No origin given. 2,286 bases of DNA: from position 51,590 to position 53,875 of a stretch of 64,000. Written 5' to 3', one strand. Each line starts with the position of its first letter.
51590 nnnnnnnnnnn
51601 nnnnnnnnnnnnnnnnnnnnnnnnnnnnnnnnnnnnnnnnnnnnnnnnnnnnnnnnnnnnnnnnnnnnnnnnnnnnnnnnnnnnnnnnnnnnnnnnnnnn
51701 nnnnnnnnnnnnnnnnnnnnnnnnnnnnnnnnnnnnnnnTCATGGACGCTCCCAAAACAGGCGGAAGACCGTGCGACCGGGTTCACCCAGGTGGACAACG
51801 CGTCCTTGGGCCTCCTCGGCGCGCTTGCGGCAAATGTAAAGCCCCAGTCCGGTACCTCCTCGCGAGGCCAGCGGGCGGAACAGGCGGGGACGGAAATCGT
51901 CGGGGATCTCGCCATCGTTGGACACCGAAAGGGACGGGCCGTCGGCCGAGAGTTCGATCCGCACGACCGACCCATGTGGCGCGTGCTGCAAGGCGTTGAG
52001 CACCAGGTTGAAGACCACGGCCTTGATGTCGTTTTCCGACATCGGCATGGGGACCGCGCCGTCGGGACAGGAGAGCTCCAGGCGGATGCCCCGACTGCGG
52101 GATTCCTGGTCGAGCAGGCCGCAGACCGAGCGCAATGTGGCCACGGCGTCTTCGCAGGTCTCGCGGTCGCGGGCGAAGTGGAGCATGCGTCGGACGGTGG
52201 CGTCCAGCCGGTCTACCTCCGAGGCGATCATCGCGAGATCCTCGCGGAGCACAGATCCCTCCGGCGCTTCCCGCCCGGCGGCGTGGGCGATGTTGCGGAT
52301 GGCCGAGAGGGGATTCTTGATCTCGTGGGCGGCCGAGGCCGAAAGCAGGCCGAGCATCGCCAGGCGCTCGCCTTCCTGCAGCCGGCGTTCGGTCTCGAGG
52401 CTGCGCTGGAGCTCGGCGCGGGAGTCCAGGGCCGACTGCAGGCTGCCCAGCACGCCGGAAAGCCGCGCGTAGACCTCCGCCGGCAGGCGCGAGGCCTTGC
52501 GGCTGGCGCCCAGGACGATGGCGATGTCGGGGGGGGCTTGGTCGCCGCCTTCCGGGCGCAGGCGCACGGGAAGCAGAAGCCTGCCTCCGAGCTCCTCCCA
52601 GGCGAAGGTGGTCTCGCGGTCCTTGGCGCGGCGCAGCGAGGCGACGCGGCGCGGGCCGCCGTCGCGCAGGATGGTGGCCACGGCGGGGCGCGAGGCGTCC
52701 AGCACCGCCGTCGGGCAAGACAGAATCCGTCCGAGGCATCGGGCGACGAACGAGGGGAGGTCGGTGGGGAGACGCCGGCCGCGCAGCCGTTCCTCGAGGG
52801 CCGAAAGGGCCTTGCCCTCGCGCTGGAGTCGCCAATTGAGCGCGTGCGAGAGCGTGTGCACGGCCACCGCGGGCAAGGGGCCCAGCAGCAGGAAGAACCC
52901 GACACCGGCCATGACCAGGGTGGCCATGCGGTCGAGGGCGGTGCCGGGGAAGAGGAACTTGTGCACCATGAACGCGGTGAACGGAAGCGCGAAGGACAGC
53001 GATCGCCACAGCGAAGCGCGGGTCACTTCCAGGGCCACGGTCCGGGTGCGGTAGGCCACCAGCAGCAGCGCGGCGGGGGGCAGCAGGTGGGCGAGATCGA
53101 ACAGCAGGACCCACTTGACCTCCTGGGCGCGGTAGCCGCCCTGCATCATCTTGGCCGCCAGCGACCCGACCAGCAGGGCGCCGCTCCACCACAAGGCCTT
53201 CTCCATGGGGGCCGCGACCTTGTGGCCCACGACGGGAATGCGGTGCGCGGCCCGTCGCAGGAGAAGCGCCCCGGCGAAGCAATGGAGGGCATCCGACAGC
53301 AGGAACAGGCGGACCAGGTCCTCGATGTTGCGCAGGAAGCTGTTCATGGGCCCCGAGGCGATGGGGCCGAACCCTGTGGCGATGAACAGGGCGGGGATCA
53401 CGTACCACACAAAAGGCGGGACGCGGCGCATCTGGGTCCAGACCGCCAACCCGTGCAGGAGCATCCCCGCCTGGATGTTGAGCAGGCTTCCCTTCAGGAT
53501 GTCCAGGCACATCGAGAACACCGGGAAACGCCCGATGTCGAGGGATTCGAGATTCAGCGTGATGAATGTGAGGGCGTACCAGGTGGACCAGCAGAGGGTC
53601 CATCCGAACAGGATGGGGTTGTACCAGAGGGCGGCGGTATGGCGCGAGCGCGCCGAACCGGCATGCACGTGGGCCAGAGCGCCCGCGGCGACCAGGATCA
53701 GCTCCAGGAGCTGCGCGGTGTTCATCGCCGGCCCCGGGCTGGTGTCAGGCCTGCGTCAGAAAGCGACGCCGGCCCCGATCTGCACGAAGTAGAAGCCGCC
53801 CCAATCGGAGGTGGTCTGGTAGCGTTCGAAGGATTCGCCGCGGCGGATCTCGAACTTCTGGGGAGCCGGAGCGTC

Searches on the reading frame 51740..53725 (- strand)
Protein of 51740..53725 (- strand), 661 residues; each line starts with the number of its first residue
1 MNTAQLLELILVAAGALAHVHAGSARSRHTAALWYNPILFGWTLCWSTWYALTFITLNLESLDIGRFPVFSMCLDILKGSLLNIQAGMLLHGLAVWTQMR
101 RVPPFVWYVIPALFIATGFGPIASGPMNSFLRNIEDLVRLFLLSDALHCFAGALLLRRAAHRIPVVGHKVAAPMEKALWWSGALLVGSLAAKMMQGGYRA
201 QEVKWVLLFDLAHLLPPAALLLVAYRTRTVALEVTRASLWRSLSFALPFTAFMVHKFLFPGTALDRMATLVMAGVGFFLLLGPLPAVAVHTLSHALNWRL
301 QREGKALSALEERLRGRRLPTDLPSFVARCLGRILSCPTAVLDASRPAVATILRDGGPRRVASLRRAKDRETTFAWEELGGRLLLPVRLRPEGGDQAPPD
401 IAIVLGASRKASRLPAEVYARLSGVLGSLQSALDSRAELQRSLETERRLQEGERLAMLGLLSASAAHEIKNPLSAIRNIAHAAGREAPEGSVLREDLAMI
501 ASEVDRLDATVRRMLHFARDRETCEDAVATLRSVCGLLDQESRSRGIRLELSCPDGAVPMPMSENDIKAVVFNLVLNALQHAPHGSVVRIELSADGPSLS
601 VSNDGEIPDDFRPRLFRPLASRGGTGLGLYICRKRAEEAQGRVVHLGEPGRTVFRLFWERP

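Call 43: search_protein_families(library=pfam, proteins=[window:51740-53725:-], max_evalue=0.001)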
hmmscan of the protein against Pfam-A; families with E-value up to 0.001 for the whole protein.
window:51740-53725:- (661 aa): 2 families
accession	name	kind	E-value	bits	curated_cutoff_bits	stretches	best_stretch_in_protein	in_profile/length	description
PF02518.31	HATPase_c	-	2.4e-15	57.4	26.4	1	564-657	3-106/111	Histidine kinase-, DNA gyrase B-, and HSP90-like ATPase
PF00512.31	HisKA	-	6.7e-11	42.5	26.9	1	459-520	3-63/66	His Kinase A (phospho-acceptor) domain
